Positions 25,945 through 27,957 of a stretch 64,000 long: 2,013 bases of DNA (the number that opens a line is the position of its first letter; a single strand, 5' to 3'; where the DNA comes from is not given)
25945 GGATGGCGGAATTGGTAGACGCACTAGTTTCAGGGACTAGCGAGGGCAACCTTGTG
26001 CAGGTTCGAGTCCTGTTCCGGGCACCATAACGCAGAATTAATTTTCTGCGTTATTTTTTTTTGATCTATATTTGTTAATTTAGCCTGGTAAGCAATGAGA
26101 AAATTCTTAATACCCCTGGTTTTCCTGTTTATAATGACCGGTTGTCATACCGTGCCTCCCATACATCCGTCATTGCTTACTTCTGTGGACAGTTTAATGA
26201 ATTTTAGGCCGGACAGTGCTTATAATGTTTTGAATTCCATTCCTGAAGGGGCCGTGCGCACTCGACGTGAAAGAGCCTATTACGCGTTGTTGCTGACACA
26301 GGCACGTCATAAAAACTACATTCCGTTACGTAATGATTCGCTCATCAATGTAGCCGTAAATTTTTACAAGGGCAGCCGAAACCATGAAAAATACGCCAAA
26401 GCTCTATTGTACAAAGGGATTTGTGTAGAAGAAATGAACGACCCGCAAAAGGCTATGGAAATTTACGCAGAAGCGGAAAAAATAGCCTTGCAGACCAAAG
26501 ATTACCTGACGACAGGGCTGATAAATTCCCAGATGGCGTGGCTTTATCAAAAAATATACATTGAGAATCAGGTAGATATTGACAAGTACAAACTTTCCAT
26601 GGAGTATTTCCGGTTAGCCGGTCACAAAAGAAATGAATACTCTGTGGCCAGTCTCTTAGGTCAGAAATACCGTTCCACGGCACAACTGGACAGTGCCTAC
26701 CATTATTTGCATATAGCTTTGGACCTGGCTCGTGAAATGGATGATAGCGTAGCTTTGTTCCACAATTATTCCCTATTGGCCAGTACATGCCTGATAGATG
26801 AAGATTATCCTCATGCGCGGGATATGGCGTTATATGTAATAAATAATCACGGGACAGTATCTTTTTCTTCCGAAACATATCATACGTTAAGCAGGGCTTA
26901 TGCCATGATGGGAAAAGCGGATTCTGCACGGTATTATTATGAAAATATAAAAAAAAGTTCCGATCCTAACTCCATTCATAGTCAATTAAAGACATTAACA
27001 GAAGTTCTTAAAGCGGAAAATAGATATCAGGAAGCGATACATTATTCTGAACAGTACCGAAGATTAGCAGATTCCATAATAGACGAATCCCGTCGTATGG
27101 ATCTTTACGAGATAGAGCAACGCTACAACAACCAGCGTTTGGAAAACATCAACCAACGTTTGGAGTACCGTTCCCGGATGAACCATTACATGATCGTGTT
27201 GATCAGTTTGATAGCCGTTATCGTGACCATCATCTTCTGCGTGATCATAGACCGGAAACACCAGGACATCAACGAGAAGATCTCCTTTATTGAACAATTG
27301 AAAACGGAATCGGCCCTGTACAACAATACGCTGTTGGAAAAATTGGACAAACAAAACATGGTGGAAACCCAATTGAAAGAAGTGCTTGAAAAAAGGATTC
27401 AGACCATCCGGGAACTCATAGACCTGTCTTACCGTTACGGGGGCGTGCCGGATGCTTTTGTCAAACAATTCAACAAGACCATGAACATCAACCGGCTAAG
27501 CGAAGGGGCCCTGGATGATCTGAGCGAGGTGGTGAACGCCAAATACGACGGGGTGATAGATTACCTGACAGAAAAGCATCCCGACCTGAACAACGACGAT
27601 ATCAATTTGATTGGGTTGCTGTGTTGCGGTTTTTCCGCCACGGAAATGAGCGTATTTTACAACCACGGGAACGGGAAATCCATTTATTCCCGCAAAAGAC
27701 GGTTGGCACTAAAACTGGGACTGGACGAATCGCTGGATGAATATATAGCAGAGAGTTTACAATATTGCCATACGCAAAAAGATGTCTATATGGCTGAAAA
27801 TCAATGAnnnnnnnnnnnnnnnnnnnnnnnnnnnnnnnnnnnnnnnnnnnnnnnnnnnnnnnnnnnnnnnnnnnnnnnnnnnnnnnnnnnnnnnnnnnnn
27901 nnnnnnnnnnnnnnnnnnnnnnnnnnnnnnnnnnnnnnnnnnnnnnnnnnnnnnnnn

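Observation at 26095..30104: Orphan radical-SAM/SPASM-like maturase flanked by two small secreted proteins and a TPR-TM-HTH regulator, with no classical precursor peptide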

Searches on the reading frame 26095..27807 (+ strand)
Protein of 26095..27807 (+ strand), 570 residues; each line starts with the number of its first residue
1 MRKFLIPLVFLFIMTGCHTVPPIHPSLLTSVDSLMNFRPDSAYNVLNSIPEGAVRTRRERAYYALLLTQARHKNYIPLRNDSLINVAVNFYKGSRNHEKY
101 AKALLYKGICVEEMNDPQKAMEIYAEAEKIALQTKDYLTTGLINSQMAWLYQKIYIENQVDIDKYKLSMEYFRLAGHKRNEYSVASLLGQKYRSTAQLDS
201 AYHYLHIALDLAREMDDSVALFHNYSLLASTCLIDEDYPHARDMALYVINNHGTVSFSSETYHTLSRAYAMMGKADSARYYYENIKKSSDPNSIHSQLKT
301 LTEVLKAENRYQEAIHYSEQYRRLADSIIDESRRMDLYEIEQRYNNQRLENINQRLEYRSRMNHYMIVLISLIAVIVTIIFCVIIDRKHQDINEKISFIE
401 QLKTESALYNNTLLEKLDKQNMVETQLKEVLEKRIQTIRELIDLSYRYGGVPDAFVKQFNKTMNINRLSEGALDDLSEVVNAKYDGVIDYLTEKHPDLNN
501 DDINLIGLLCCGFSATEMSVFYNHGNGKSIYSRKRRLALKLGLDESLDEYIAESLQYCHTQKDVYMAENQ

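Call 3: search_protein_families(library=pfam, proteins=[window:26095-27807:+], max_evalue=0.1)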
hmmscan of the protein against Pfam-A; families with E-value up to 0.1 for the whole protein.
window:26095-27807:+ (570 aa): 6 families
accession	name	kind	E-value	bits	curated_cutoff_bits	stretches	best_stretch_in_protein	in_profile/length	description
PF13424.12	TPR_12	-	2.7e-09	37.5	30.1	2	95-132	39-76/77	Tetratricopeptide repeat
PF07719.23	TPR_2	-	0.0022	18.4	27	0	260-284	2-26/34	Tetratricopeptide repeat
PF13174.12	TPR_6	-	0.0025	18.8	26.3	0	265-291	6-31/33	Tetratricopeptide repeat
PF12862.13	ANAPC5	-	0.0033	17.9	23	0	89-151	26-88/91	Anaphase-promoting complex subunit 5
PF14584.11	DUF4446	-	0.0092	16.4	27.4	1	366-447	1-80/150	Protein of unknown function (DUF4446)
PF03704.23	BTAD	-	0.02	15.7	22.1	0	400-452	27-79/146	Bacterial transcriptional activator domain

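Call 4: search_protein_families(library=ncbifam, proteins=[window:26095-27807:+], max_evalue=0.1)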
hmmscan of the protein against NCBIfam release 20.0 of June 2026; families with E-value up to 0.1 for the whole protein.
window:26095-27807:+ (570 aa): 5 families
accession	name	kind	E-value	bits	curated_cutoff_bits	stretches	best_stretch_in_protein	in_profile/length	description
NF053779.1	BT3442_fam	equivalog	1.1e-35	123.4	940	1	5-554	6-562/563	BT3442 family protein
NF058541.1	SusR_regulator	equivalog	0.00014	21.2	480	1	160-289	23-149/515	SusR family glycan utilization regulator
TIGR02795.1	tol_pal_ybgF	equivalog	0.0029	18.2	90.1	0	90-126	65-101/119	tol-pal system protein YbgF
NF052415.1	T3SS_chap_SctY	equivalog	0.006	17.1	70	0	227-284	45-102/106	type III secretion apparatus assembly chaperone SctY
NF053720.1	NsdA_fam_reg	subfamily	0.028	13.9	75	1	187-278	206-300/432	NsdA family TPR-like regulatory protein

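Call 51: find_homologous_proteins(query=window:26095-27804:+, max_evalue=0.00001)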
Query window:26095-27804:+ (570 aa): 321 proteins with E <= 0.00001 among 8000 candidates; the best 120 are listed.
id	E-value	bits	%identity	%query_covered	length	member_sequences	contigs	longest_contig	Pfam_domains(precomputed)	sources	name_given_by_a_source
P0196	0.0e+0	1188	93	100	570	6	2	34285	PF13424.13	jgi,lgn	-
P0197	0.0e+0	1178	92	100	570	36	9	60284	PF13424.13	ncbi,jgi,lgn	ncbi:MAG: hypothetical protein WC195_04395 [Bacteroidales bacterium]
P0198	0.0e+0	1099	87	100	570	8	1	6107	PF13424.13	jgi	jgi:tetratricopeptide (TPR) repeat protein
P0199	0.0e+0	1033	88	94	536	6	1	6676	PF13424.13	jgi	jgi:tetratricopeptide (TPR) repeat protein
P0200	0.0e+0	1018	80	100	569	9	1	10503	PF13424.13,PF07719.24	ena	-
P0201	9.6e-297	1003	78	100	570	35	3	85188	PF13424.13,PF07719.24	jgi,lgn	jgi:tetratricopeptide (TPR) repeat protein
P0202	2.8e-285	965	76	100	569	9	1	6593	PF13424.13,PF07719.24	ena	-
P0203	2.7e-284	962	76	100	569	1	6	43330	PF13424.13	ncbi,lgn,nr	ncbi:MAG: hypothetical protein PHT35_06600 [Bacteroidales bacterium]|nr:hypothetical protein [Bacter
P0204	2.4e-282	955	76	100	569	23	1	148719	PF13424.13,PF07719.24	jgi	-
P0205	1.5e-281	953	76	100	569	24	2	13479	PF13424.13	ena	-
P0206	8.4e-281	950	75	100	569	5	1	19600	PF13424.13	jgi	-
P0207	5.4e-266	902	85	85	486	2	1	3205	PF13424.13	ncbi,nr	ncbi:MAG: hypothetical protein PHC31_13080, partial [Clostridia bacterium]|nr:hypothetical protein [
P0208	5.9e-260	882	70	98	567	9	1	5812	PF13424.13,PF07719.24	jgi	jgi:tetratricopeptide (TPR) repeat protein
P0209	1.1e-258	877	70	98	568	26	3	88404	PF13424.13,PF07719.24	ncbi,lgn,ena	-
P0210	1.7e-254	864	68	99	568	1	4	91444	PF14559.13,PF00515.35,PF13424.13,PF07719.24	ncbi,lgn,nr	ncbi:MAG: hypothetical protein GX877_01530 [Bacteroidales bacterium]|nr:hypothetical protein [Bacter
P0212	1.2e-213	729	58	100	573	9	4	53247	PF13424.13,PF07719.24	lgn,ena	-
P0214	1.6e-150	520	47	96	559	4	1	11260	-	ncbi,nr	ncbi:MAG: TPR-repeat-containing protein [Bacteroidetes bacterium]|nr:TPR-repeat-containing protein [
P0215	2.0e-123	431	43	91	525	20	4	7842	-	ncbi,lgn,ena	-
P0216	2.8e-96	342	35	96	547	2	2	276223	PF13424.13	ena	-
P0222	5.0e-87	311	34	93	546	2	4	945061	-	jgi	jgi:hypothetical protein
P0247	3.5e-48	183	28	97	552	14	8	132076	PF07719.24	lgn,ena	-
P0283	4.5e-38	149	26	96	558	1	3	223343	PF13424.13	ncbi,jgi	-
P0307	3.6e-28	117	28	90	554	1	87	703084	PF13424.13,PF07719.24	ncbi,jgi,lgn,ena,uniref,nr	ncbi:tetratricopeptide repeat protein [Bacteroides sp.]|uniref:tetratricopeptide repeat protein n=1 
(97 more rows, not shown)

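Call 52: find_encoding_contigs(protein=P0212, flank=6000, max_places=1)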
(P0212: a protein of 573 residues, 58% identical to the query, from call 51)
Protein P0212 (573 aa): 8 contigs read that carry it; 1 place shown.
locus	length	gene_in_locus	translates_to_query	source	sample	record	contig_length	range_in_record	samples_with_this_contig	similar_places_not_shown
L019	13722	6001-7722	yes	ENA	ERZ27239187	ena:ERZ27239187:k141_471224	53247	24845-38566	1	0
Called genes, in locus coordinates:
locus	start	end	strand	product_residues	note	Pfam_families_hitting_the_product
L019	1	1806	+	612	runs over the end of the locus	PF09087:Cyc-maltodext_N, PF00128:Alpha-amylase, PF10438:Cyc-maltodext_C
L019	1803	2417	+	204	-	PF14129:DUF4296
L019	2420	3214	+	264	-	PF04055:Radical_SAM (weak)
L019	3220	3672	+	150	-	PF02580:Tyr_Deacylase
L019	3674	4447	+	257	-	PF01791:DeoC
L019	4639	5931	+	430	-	PF03313:SDH_alpha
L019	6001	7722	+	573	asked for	PF13424:TPR_12 (faint), PF07719:TPR_2 (faint)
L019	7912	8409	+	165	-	-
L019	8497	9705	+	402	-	-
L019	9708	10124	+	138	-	-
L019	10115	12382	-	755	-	PF13646:HEAT_2 (weak)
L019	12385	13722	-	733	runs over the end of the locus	PF13646:HEAT_2 (faint)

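Call 53: find_encoding_contigs(protein=P0216, flank=6000, max_places=1)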
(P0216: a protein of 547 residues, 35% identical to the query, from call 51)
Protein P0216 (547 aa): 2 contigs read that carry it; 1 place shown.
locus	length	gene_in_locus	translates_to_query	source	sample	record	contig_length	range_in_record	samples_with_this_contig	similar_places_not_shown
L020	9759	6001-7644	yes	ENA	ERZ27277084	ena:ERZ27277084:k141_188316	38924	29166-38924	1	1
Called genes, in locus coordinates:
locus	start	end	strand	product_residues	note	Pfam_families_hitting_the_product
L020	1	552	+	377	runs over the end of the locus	PF16819:DUF5074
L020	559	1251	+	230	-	PF00702:Hydrolase, PF13419:HAD_2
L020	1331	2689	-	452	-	PF13393:tRNA-synt_His, PF00587:tRNA-synt_2b, PF03129:HGTP_anticodon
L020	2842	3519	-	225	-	PF04298:Zn_peptidase_2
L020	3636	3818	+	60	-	-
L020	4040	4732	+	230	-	PF02146:SIR2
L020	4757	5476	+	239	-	PF02596:DUF169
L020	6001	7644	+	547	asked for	PF13424:TPR_12 (faint)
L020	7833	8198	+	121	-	-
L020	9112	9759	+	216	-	?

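Call 54: find_encoding_contigs(protein=P0307, flank=6000, max_places=1)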
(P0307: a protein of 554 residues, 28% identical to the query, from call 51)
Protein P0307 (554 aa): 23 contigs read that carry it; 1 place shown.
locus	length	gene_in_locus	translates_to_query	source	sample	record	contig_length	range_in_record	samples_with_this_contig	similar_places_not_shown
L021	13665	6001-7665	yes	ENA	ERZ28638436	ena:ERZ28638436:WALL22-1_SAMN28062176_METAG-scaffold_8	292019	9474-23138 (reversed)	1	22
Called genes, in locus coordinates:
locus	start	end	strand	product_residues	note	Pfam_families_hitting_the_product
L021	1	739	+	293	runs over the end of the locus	PF18075:FtsX_ECD, PF02687:FtsX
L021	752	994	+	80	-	PF11297:DUF3098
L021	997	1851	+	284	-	PF02673:BacA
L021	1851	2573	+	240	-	PF01509:TruB_N, PF16198:TruB_C_2 (weak)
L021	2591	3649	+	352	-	PF02547:Queuosine_synth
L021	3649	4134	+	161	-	PF01288:HPPK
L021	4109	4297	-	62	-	-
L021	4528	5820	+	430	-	PF00438:S-AdoMet_synt_N, PF02772:S-AdoMet_synt_M, PF02773:S-AdoMet_synt_C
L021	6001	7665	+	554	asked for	PF07719:TPR_2 (faint), PF13424:TPR_12 (faint)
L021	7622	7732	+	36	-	-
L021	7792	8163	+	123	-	PF11589:DUF3244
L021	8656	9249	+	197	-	PF18306:LDcluster4, PF03641:Lysine_decarbox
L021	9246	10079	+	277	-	PF14093:DUF4271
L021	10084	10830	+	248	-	PF02602:HEM4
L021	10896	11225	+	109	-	PF00825:Ribonuclease_P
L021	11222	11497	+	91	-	PF01809:YidD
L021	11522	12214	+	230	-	PF01026:TatD_DNase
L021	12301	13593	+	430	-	PF00579:tRNA-synt_1b, PF22421:SYY_C-terminal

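Call 70: find_encoding_contigs(protein=P0214, flank=6000, max_places=1)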
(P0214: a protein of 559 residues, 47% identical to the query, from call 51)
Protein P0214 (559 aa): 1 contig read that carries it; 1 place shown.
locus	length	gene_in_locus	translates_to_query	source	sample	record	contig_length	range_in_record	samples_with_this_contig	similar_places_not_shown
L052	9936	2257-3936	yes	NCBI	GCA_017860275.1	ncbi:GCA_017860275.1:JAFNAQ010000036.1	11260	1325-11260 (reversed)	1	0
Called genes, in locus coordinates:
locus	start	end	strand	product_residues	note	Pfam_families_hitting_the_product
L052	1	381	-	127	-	?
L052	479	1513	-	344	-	PF13715:CarbopepD_reg_2, PF07715:Plug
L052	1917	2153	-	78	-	-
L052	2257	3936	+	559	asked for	-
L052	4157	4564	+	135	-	PF11589:DUF3244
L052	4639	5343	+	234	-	PF09394:Inhibitor_I42 (weak)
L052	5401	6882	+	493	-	PF04055:Radical_SAM, PF07719:TPR_2 (faint), PF00515:TPR_1 (faint), PF13428:TPR_14 (faint), PF13431:TPR_17 (faint), PF14559:TPR_19 (faint), PF13186:SPASM, PF13181:TPR_8 (faint), +1 more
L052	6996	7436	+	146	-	-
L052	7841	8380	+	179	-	-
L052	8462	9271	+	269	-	PF02517:Rce1-like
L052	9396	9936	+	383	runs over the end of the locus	PF00144:Beta-lactamase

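Call 71: find_encoding_contigs(protein=P0215, flank=6000, max_places=1)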
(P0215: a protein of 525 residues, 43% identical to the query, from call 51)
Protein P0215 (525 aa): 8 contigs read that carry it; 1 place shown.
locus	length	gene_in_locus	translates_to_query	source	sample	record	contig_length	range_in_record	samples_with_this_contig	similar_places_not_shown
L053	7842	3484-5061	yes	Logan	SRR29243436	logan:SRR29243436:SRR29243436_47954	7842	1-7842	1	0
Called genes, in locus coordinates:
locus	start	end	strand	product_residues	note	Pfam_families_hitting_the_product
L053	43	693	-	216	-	PF00730:HhH-GPD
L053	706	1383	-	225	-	PF00027:cNMP_binding, PF13545:HTH_Crp_2, PF00325:Crp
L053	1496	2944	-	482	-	PF01212:Beta_elim_lyase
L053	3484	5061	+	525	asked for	-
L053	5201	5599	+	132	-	-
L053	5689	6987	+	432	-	-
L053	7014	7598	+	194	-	-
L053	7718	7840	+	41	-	?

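Call 72: find_encoding_contigs(protein=P0222, flank=6000, max_places=1)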
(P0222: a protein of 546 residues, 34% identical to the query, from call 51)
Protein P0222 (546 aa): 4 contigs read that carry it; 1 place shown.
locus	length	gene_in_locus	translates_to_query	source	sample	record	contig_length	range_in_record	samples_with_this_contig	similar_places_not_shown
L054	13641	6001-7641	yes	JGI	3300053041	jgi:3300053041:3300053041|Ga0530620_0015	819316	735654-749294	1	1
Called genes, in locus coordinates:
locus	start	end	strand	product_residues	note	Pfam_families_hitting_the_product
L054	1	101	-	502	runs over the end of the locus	PF18962:Por_Secre_tail (weak)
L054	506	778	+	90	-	-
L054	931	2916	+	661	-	PF03169:OPT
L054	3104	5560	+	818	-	PF13620:CarboxypepD_reg, PF13715:CarbopepD_reg_2, PF22904:NOMO1-like_2nd (faint), PF07715:Plug, PF00593:TonB_dep_Rec_b-barrel, PF14905:OMP_b-brl_3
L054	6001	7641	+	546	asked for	-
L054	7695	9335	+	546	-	-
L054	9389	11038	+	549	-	-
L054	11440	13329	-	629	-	-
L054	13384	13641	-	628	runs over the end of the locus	-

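Call 77: search_protein_families(library=pfam, proteins=[L052:4639-5340:+, L052:5401-6879:+, L052:6996-7433:+, L053:5689-6984:+, L019:9708-10121:+], max_evalue=0.1)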
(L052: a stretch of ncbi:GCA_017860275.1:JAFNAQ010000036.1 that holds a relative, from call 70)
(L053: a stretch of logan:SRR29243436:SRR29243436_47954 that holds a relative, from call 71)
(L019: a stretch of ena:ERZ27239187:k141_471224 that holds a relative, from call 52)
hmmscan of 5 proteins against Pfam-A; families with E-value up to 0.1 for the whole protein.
L052:4639-5340:+ (234 aa): 1 family
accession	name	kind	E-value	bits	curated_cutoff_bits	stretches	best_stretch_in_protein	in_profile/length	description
PF09394.16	Inhibitor_I42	-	2.4e-07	31.4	27.2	1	12-99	2-91/91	Chagasin family peptidase inhibitor I42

L052:5401-6879:+ (493 aa): 17 families
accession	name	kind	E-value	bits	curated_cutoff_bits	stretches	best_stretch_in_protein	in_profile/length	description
PF04055.27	Radical_SAM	-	1.2e-19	71.5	29.5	1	12-162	2-162/166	Radical SAM superfamily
PF14559.12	TPR_19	-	9.4e-12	45.5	25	2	439-489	3-52/68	Tetratricopeptide repeat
PF13181.12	TPR_8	-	3.2e-11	42.9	25.7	2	433-460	7-34/34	Tetratricopeptide repeat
PF13186.11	SPASM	-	2.3e-10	41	21.5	1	248-312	1-66/67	Iron-sulfur cluster-binding domain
PF07719.23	TPR_2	-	2.7e-10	40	27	1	430-460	4-34/34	Tetratricopeptide repeat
PF13431.12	TPR_17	-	4.1e-09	36.4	24.4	1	450-483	2-34/34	Tetratricopeptide repeat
PF00515.34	TPR_1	-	5.8e-08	32.7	27.8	1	431-460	5-34/34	Tetratricopeptide repeat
PF13371.12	TPR_9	-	6.5e-08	32.9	35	1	409-460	11-62/73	Tetratricopeptide repeat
PF13428.12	TPR_14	-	3.9e-06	27.5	23.5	0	464-487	3-26/44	Tetratricopeptide repeat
PF13424.12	TPR_12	-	5.6e-05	23.7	30.1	1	432-485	8-68/77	Tetratricopeptide repeat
PF25062.1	ARM_TT21_N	-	0.00026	21.3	40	1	391-486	98-192/222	Tetratricopeptide repeat protein 21 N-terminal ARM repeat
PF23914.1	TPR_CcmH_CycH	-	0.00083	19.7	42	1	369-427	96-155/158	Cytochrome c-type biogenesis protein H TPR domain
PF13414.12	TPR_11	-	0.0021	18.1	26.8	0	420-441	21-42/42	TPR repeat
PF13353.11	Fer4_12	-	0.0036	18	22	1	16-93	14-95/137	4Fe-4S single cluster domain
PF13174.12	TPR_6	-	0.0085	17.1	26.3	0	465-486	3-24/33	Tetratricopeptide repeat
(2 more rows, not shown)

L052:6996-7433:+ (146 aa): 0 families

L053:5689-6984:+ (432 aa): 2 families
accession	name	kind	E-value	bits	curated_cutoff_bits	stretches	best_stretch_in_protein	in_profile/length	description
PF11429.13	Colicin_D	-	0.066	14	25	0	142-165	55-77/84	Colicin D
PF14891.12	Peptidase_M91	-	0.086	13.6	25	0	286-342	70-113/176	Effector protein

L019:9708-10121:+ (138 aa): 0 families

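Call 96: find_encoding_contigs(protein=P0247, flank=7000, max_places=1)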
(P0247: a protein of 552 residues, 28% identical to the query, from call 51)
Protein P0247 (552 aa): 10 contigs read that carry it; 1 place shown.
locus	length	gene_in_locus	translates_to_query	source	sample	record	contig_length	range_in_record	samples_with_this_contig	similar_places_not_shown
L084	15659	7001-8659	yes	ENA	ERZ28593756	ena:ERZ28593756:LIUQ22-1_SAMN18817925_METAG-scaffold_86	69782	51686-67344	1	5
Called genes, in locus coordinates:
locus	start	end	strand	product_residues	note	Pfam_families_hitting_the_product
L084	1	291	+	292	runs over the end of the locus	PF03755:YicC-like_N, PF08340:YicC-like_C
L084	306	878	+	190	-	PF00625:Guanylate_kin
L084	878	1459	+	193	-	PF01467:CTP_transf_like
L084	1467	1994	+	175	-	PF16702:DUF5063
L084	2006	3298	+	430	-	PF02127:Peptidase_M18, PF05343:Peptidase_M42 (faint)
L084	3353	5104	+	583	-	PF02878:PGM_PMM_I, PF02879:PGM_PMM_II, PF02880:PGM_PMM_III, PF00408:PGM_PMM_IV (weak)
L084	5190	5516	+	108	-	-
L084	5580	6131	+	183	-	PF01553:Acyltransferase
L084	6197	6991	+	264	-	PF00795:CN_hydrolase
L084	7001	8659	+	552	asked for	PF07719:TPR_2 (faint)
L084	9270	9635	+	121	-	-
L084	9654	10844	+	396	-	PF05147:LANC_like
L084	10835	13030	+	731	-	PF04738:Lant_dehydr_N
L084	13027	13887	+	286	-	PF14028:Lant_dehydr_C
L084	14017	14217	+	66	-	-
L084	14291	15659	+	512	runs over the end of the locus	-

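Call 97: find_encoding_contigs(protein=P0283, flank=7000, max_places=1)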
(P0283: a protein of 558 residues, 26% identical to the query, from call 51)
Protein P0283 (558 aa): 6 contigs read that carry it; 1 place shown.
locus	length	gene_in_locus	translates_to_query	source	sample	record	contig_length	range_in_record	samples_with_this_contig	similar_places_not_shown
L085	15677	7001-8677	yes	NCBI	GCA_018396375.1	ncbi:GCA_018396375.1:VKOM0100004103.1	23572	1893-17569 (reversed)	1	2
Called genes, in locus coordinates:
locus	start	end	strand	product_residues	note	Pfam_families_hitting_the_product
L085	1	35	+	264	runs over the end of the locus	PF00303:Thymidylat_synt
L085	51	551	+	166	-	PF00186:DHFR_1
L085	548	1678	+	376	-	PF02684:LpxB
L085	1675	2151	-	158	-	PF03061:4HBT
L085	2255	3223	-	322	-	PF01758:SBF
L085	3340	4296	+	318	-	PF03279:Lip_A_acyltrans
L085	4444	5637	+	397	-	PF00155:Aminotran_1_2, PF01041:DegT_DnrJ_EryC1 (weak)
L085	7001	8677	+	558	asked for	PF13424:TPR_12 (faint)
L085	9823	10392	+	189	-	PF00404:Dockerin_1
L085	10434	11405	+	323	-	PF00404:Dockerin_1 (weak), PF03781:FGE-sulfatase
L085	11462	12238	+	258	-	PF00404:Dockerin_1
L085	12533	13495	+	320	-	PF00404:Dockerin_1 (weak), PF03781:FGE-sulfatase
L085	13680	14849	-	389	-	PF00155:Aminotran_1_2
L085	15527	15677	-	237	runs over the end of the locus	PF14903:WG_beta_rep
